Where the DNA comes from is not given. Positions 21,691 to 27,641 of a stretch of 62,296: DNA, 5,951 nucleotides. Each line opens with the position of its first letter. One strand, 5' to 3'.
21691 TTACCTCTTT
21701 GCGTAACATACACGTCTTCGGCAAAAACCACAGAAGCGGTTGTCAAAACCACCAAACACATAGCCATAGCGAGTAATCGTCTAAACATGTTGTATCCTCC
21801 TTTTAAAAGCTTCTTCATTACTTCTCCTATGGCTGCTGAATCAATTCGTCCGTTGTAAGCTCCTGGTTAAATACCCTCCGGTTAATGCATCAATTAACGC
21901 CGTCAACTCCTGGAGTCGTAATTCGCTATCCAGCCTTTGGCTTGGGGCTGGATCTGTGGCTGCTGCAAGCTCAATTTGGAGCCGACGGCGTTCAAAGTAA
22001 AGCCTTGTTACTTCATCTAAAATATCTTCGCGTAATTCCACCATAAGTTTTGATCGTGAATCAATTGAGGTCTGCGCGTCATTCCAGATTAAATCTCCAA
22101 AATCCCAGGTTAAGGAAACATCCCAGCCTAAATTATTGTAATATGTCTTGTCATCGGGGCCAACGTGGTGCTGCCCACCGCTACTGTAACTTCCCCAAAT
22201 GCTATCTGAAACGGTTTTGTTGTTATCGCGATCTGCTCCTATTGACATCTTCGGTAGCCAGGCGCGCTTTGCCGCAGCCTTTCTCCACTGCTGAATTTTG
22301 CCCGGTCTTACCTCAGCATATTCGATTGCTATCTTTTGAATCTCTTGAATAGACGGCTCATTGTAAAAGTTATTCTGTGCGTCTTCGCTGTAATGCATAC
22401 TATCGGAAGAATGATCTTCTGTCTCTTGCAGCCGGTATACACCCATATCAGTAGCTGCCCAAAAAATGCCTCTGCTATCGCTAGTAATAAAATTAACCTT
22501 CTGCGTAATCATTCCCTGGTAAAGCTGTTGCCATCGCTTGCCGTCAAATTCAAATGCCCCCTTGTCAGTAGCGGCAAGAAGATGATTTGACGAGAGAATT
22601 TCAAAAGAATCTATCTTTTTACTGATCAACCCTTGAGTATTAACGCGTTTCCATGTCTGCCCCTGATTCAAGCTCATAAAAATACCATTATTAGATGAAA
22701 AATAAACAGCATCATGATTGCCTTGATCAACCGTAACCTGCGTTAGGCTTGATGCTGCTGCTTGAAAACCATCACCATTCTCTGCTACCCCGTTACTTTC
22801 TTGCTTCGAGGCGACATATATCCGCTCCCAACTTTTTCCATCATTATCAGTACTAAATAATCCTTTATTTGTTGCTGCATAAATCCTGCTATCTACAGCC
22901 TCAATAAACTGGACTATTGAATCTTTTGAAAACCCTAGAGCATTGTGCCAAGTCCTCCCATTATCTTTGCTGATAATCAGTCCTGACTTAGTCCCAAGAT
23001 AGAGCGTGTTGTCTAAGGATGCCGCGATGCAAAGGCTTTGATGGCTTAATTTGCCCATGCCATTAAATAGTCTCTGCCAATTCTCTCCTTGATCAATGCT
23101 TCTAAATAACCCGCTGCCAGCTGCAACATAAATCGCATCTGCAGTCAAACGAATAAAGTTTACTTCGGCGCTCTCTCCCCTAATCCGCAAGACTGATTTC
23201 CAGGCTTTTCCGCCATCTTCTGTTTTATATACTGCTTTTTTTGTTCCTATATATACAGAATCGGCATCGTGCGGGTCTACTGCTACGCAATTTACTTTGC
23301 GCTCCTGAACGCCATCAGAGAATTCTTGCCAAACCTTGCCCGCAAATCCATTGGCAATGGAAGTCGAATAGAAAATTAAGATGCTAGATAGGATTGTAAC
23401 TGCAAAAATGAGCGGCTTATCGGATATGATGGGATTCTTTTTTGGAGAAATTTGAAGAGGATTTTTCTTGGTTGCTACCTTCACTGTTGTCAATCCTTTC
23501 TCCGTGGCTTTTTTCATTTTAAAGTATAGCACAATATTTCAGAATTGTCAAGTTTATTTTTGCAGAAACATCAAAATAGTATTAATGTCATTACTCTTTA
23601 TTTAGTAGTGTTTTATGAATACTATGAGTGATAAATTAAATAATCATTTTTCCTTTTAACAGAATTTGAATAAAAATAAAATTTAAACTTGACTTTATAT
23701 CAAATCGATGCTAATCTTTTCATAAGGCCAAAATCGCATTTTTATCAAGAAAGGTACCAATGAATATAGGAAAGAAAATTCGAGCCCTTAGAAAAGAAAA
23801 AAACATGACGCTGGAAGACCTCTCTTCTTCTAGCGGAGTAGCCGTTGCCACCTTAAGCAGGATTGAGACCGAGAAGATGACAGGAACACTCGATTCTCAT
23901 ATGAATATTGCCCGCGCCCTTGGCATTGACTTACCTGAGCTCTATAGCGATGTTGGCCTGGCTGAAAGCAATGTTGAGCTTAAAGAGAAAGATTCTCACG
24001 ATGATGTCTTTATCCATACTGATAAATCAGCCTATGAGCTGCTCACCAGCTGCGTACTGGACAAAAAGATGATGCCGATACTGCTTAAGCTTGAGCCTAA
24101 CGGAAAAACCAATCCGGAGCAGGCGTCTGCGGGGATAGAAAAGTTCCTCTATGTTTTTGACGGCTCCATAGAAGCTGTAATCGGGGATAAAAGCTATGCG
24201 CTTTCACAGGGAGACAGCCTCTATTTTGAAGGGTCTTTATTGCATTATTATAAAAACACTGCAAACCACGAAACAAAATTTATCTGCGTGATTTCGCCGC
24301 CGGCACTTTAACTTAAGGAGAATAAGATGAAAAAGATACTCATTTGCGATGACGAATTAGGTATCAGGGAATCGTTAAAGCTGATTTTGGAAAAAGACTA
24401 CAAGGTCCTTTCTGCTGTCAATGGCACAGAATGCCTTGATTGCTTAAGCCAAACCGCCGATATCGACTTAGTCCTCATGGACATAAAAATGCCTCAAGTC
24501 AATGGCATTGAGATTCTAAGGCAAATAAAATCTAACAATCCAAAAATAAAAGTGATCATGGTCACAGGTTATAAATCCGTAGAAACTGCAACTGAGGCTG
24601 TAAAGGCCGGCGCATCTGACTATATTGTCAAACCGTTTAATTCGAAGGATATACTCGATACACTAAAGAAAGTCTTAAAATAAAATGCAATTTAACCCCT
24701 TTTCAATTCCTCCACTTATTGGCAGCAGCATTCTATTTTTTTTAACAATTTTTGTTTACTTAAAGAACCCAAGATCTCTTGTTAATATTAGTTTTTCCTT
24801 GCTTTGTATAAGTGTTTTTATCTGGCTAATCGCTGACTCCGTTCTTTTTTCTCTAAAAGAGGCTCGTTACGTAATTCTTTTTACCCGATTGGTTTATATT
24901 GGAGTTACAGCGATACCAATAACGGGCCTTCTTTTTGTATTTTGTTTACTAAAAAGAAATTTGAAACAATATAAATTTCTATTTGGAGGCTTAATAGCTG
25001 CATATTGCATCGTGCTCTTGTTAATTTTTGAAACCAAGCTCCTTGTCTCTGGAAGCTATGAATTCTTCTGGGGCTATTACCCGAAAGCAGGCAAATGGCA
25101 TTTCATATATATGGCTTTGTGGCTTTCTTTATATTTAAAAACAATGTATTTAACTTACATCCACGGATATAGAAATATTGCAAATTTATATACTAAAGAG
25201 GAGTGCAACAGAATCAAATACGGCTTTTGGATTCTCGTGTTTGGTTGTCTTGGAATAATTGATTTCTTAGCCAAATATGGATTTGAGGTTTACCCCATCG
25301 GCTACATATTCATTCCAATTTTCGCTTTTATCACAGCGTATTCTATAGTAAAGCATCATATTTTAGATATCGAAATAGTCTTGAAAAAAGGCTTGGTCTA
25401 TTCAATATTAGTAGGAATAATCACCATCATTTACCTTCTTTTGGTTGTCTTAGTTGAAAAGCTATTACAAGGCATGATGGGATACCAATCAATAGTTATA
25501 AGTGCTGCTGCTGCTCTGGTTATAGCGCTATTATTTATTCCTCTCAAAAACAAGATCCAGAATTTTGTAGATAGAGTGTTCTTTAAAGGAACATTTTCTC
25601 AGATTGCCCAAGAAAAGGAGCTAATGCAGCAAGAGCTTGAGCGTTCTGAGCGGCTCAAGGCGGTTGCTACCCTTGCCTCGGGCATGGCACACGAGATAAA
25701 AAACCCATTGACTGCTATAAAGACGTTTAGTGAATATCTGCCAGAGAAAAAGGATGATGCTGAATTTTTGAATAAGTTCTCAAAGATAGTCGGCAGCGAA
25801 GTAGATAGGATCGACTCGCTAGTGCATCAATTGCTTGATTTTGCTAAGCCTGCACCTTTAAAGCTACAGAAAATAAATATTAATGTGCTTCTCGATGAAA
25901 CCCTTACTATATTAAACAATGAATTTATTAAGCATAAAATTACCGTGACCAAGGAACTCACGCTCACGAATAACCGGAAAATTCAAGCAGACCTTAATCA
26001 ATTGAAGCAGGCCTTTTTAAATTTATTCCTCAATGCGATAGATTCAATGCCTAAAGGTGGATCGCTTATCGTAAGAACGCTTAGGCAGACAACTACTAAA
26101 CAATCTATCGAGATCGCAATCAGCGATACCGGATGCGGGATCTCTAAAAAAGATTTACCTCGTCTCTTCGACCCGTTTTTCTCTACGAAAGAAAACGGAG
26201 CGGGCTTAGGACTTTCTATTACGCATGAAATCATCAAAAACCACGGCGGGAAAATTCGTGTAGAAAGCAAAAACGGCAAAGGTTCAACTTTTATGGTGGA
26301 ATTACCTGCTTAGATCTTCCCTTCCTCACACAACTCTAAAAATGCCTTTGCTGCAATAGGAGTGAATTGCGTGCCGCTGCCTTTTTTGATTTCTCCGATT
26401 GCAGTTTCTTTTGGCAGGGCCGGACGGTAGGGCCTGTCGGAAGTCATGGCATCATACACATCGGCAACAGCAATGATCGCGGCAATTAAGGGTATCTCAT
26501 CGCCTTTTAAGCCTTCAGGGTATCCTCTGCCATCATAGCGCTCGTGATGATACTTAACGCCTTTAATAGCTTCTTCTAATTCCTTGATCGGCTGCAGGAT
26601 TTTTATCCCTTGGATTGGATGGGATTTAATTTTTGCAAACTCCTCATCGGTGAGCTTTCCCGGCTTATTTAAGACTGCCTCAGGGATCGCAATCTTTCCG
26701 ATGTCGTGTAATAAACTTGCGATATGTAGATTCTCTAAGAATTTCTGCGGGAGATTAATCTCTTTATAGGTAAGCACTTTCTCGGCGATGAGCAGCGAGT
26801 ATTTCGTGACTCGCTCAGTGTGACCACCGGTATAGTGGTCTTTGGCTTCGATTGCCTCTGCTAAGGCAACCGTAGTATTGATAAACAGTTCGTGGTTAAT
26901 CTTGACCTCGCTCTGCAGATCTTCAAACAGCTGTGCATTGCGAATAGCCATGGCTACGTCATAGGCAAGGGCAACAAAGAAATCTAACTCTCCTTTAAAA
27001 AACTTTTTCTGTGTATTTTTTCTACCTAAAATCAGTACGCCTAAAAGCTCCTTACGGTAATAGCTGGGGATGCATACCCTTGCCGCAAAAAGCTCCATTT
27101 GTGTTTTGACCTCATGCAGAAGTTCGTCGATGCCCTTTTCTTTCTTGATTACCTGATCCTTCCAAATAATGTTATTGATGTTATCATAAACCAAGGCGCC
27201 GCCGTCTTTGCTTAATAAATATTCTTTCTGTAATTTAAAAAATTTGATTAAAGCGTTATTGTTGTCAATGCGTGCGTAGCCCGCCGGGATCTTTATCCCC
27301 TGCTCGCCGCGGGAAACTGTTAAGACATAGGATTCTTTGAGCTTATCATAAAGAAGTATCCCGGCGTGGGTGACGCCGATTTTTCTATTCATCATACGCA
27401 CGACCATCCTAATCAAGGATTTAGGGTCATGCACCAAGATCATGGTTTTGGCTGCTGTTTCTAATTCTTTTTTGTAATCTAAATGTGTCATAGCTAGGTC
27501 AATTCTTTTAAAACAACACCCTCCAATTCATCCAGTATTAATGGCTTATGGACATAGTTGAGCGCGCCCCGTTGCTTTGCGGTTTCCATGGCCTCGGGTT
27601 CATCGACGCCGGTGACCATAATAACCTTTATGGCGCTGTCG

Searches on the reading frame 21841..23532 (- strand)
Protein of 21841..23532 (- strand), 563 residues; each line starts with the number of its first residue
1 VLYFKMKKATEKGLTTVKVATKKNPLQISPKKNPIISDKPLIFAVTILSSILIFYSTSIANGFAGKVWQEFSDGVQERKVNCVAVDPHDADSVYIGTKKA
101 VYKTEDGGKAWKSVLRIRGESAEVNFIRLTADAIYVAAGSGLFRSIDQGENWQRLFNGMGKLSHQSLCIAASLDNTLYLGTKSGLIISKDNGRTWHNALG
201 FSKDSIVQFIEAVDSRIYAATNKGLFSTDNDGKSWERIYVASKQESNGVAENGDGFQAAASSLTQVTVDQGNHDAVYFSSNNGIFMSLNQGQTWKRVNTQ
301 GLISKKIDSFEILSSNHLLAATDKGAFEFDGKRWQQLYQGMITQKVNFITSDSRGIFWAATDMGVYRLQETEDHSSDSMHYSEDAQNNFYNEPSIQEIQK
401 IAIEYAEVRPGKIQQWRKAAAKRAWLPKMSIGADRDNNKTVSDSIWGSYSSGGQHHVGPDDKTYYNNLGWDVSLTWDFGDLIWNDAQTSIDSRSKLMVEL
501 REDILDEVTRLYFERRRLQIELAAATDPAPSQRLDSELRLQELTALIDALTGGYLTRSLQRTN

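Call 61: search_protein_families(library=pfam, proteins=[window:21841-23532:-], max_evalue=0.00001)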
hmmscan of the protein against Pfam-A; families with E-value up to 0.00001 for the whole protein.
window:21841-23532:- (563 aa): 4 families
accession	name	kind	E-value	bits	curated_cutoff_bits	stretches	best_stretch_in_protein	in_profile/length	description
PF15902.12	Sortilin-Vps10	-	1e-14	54.6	33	0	185-245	3-67/446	Sortilin, neurotensin receptor 3,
PF14870.12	PSII_BNR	-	1.6e-09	37.9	27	1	68-199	9-141/303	Photosynthesis system II assembly factor YCF48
PF02012.26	BNR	-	3.6e-06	26.6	27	0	187-196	2-11/12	BNR/Asp-box repeat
PF19755.4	DUF6242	-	5.4e-06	26.9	29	0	174-235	152-217/217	Domain of unknown function (DUF6242)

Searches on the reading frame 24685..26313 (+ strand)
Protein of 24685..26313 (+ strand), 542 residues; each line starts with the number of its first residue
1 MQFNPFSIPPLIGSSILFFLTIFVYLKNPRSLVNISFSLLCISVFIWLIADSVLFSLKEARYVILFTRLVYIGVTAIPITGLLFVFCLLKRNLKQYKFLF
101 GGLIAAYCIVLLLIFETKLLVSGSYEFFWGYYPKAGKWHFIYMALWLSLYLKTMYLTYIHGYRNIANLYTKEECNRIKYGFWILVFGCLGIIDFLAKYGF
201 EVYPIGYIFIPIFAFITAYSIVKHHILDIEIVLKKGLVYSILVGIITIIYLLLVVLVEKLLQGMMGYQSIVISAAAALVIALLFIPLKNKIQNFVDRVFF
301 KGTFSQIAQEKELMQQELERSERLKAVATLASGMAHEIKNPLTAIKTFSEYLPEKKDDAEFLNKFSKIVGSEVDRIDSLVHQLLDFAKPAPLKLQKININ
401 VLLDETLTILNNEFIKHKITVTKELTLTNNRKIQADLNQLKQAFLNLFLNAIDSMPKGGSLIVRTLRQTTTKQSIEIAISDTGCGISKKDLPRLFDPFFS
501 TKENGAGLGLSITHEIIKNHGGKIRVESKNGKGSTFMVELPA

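Call 61: search_protein_families(library=pfam, proteins=[window:24685-26313:+], max_evalue=0.00001)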
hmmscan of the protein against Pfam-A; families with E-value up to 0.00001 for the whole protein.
window:24685-26313:+ (542 aa): 3 families
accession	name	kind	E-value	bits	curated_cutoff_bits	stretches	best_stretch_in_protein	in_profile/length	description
PF02518.31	HATPase_c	-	4.5e-26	91.9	26.4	1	436-541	2-108/111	Histidine kinase-, DNA gyrase B-, and HSP90-like ATPase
PF00512.31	HisKA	-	1.3e-13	51.2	26.9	1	329-388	4-62/66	His Kinase A (phospho-acceptor) domain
PF16927.11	HisKA_7TM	-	8.7e-06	26.2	28.6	1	12-229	4-222/224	N-terminal 7TM region of histidine kinase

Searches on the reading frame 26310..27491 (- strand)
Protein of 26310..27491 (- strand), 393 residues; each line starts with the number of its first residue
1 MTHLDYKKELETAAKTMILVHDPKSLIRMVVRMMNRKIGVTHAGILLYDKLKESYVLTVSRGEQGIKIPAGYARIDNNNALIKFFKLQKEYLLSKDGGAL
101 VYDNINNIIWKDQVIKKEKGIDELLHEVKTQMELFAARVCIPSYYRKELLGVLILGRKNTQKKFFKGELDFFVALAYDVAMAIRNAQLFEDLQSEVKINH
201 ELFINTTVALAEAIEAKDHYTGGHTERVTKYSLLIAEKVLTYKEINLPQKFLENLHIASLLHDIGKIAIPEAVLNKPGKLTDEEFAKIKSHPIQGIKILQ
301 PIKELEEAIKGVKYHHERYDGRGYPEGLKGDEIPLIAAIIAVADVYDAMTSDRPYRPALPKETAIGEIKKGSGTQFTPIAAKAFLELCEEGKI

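Call 61: search_protein_families(library=pfam, proteins=[window:26310-27491:-], max_evalue=0.00001)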
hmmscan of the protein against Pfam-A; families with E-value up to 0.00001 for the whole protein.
window:26310-27491:- (393 aa): 2 families
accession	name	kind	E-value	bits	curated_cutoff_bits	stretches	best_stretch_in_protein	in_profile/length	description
PF13487.12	HD_5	-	7.4e-39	133.6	27.2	1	210-376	3-166/170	HD domain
PF01966.28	HD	-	1.1e-20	74.5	22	1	222-349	2-116/116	HD domain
